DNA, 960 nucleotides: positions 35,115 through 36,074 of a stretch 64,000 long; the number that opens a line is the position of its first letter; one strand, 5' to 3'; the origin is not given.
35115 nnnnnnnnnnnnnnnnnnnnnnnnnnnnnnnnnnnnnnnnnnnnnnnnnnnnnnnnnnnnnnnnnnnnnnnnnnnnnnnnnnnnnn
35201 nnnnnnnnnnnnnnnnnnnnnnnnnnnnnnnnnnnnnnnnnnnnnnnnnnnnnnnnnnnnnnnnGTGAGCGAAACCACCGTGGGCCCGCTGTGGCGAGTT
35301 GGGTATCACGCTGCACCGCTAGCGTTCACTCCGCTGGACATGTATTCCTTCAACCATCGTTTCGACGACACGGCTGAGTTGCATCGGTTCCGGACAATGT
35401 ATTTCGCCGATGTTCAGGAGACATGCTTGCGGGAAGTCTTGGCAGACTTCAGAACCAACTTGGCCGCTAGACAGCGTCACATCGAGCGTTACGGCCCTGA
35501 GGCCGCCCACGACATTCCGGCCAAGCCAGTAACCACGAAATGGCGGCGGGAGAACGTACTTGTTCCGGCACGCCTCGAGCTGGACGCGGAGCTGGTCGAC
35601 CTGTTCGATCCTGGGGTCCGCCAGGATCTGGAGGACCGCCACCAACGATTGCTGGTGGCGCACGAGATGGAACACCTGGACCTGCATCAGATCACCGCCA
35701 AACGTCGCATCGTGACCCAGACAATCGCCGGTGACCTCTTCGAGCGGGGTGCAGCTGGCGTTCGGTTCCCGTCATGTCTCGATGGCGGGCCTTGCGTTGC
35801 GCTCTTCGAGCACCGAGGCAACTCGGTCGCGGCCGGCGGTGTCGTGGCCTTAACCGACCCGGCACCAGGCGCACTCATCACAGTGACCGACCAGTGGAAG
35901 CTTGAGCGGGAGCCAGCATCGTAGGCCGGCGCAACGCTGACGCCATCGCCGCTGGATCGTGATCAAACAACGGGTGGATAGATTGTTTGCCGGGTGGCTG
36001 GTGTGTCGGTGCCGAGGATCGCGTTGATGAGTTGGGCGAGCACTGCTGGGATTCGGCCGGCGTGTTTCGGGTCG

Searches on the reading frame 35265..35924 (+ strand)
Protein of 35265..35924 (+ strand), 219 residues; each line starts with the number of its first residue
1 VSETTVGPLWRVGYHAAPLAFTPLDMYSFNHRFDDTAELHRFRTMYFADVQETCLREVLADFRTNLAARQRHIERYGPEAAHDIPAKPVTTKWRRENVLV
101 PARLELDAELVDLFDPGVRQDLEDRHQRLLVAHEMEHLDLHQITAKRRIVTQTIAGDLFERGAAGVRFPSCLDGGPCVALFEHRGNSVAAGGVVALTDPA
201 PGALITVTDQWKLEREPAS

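Call 47: search_protein_families(library=pfam, proteins=[window:35265-35924:+], max_evalue=0.001)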
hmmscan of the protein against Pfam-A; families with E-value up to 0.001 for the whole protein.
window:35265-35924:+ (219 aa): 1 family
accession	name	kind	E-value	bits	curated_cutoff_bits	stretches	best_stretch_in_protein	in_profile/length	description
PF08808.17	RES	-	2.4e-12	47.6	23.2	1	8-188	1-142/157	RES domain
